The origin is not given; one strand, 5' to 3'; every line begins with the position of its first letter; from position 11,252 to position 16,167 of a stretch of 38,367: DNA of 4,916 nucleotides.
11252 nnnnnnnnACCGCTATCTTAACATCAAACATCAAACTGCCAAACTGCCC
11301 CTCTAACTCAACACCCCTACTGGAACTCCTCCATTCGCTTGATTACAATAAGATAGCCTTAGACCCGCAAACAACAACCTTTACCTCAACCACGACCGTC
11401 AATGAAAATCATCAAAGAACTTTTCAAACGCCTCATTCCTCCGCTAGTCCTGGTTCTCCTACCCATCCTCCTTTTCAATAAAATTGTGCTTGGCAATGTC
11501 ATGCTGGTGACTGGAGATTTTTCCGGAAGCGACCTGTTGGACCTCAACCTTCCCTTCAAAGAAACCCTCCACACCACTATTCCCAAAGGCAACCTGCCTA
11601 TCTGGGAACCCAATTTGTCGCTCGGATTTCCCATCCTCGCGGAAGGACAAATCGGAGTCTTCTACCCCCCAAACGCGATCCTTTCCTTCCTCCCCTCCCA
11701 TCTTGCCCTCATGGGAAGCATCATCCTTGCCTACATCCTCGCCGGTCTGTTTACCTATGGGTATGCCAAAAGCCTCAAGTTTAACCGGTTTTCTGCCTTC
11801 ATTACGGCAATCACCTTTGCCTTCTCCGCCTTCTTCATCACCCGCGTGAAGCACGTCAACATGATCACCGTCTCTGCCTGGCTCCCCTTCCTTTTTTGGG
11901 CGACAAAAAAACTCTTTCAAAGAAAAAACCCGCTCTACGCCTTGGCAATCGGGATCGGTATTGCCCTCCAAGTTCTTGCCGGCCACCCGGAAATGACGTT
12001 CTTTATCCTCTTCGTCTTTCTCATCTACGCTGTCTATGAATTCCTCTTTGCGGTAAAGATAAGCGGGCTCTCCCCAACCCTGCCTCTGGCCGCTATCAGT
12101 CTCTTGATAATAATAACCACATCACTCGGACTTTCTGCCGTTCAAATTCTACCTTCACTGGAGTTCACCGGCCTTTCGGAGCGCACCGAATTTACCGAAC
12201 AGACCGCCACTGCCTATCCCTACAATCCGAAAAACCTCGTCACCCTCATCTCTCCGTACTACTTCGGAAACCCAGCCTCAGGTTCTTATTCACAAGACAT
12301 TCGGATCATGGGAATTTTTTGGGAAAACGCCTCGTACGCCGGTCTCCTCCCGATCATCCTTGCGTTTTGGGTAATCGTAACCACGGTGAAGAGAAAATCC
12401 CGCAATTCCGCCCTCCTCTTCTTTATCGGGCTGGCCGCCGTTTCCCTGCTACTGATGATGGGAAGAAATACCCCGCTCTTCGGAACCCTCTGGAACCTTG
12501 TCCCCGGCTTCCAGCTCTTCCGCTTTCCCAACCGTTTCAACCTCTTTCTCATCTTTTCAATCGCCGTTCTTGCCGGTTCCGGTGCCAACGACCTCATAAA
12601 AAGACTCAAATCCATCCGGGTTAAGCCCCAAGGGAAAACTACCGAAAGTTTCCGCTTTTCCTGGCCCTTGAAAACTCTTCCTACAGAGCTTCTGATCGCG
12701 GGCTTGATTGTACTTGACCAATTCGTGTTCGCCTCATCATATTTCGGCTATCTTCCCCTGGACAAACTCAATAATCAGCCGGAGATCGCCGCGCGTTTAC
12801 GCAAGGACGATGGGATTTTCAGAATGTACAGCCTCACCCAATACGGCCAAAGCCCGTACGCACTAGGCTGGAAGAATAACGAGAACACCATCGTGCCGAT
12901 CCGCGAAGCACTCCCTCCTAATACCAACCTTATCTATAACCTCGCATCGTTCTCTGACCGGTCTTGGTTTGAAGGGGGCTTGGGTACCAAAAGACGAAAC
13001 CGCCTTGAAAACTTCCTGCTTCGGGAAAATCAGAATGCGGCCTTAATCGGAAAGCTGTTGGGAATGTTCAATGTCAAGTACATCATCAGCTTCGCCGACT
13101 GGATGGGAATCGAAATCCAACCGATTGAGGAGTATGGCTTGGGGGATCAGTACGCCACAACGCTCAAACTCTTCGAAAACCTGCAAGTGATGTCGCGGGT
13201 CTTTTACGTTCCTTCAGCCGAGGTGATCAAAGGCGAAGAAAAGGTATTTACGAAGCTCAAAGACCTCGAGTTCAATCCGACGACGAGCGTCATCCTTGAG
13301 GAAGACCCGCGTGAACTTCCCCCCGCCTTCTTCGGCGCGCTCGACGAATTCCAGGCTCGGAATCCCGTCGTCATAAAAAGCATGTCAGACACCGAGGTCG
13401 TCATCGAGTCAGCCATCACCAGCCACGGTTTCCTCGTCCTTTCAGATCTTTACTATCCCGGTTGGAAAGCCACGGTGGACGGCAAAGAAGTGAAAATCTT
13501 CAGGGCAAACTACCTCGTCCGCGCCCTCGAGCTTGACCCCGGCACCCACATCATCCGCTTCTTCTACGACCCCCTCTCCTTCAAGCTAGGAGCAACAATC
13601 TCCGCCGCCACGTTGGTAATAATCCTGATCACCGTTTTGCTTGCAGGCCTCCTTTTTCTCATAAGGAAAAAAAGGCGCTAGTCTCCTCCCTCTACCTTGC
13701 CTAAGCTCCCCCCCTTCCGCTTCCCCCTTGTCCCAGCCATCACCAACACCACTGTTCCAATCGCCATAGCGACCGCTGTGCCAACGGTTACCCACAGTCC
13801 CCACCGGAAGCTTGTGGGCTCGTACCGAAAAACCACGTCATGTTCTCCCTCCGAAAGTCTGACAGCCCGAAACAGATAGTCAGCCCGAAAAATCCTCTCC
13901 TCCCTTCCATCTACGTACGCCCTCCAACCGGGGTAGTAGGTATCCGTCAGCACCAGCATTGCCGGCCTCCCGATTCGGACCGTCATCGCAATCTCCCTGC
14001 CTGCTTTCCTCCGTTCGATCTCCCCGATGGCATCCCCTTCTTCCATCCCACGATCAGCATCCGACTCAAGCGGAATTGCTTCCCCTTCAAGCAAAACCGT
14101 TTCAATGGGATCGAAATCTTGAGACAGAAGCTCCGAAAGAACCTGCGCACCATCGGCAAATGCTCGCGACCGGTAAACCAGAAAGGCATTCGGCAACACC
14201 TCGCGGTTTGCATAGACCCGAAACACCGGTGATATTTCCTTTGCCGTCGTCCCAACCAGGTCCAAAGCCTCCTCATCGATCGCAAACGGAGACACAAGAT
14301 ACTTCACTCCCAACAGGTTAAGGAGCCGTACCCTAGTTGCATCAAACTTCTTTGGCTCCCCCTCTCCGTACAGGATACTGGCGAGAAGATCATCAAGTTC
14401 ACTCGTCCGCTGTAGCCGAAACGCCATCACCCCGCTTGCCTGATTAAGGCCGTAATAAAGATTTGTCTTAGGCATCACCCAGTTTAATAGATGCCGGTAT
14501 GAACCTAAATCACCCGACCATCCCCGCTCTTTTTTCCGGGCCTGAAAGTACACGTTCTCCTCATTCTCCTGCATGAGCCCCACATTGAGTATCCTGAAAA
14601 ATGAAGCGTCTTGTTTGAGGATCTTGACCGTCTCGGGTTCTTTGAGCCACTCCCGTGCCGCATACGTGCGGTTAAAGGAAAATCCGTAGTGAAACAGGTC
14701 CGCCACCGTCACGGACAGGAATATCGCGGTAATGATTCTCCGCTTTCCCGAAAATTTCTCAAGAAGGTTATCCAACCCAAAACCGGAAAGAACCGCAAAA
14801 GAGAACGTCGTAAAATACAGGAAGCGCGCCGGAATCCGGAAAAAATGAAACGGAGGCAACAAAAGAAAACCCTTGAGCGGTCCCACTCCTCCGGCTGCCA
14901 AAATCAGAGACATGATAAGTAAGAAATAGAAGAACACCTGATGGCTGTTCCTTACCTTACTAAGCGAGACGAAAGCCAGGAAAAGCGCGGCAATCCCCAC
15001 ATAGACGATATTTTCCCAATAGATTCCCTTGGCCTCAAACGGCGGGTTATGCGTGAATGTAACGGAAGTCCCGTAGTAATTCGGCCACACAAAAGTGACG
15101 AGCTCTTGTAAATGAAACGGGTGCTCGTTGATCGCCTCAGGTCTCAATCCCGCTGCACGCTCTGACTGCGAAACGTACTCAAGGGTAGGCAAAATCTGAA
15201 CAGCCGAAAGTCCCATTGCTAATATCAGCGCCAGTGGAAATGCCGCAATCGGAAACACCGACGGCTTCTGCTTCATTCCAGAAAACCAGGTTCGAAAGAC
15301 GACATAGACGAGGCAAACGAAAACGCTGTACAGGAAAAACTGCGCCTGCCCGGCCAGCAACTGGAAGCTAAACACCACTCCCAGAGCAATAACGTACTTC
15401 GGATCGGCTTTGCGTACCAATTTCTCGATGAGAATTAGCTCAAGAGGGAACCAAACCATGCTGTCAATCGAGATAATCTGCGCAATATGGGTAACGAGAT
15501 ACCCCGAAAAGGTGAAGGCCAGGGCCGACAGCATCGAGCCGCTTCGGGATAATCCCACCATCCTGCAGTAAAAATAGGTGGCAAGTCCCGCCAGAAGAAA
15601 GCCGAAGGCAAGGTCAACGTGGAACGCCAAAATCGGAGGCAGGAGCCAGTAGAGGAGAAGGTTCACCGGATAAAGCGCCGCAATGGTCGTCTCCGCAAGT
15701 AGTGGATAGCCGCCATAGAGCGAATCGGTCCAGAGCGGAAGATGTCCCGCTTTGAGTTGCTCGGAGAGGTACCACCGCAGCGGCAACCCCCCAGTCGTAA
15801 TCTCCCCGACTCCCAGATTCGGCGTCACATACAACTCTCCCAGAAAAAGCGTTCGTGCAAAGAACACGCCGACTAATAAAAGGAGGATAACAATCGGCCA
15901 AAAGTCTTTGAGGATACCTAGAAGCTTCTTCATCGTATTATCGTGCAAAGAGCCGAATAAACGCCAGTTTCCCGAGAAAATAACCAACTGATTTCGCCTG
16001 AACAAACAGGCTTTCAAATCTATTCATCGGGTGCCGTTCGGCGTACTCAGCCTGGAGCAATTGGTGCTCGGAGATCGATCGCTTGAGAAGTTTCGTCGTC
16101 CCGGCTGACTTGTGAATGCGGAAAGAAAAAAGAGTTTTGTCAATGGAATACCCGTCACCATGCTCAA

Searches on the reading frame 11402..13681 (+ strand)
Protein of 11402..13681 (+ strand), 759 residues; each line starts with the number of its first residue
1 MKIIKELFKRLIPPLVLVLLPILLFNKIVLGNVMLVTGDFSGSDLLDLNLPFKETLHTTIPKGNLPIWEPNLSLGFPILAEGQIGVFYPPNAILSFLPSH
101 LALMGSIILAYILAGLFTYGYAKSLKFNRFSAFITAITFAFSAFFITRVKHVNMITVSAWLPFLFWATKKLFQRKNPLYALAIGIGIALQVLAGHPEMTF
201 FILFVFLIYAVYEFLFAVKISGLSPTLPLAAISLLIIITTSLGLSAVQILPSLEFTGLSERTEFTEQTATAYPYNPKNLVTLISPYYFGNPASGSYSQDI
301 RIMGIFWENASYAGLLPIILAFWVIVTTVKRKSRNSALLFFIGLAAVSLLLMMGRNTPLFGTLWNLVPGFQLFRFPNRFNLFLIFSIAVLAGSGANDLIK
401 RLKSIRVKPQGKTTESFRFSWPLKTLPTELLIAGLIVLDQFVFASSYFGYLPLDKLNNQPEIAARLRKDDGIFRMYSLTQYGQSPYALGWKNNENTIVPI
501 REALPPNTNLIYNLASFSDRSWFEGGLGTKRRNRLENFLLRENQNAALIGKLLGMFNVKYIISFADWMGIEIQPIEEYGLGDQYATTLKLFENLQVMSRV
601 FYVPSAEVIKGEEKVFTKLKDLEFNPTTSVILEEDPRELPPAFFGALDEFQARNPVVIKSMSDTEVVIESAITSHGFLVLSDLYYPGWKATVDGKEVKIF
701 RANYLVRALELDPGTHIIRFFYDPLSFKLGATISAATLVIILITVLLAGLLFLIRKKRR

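Call 82: search_protein_families(library=pfam, proteins=[window:11402-13681:+], max_evalue=0.00001)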
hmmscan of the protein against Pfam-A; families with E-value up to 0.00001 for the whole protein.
window:11402-13681:+ (759 aa): 1 family
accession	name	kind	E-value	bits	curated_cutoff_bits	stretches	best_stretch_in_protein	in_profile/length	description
PF09586.16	YfhO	-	7.4e-23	81.3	28.5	2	15-397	6-359/835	Bacterial membrane protein YfhO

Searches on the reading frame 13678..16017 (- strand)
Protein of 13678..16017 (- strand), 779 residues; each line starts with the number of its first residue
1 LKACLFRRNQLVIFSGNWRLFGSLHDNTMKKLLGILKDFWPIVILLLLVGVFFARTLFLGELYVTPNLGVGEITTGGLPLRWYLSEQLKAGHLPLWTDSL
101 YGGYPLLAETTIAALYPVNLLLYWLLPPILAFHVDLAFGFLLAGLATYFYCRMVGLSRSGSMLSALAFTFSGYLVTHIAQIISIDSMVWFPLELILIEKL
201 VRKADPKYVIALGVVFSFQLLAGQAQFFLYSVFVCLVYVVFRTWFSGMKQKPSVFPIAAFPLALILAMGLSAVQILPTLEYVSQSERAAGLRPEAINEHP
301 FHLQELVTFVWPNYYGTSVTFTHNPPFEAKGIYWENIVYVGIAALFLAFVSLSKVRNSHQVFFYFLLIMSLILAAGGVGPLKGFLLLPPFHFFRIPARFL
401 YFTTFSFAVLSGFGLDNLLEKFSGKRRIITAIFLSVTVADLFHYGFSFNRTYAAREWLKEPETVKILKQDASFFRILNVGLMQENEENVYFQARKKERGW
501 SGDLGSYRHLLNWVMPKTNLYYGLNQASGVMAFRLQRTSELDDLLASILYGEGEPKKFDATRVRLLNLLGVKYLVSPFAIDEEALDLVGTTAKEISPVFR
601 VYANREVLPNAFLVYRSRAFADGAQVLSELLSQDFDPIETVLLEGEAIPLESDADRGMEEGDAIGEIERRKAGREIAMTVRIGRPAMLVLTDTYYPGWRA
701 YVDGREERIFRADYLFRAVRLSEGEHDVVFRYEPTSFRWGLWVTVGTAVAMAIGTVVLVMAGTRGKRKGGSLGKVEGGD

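Call 82: search_protein_families(library=pfam, proteins=[window:13678-16017:-], max_evalue=0.00001)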
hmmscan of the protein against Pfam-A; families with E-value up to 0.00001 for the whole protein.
window:13678-16017:- (779 aa): 1 family
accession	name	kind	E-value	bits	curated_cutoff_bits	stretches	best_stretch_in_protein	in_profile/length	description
PF09586.16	YfhO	-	3.4e-23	82.4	28.5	2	140-439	100-380/835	Bacterial membrane protein YfhO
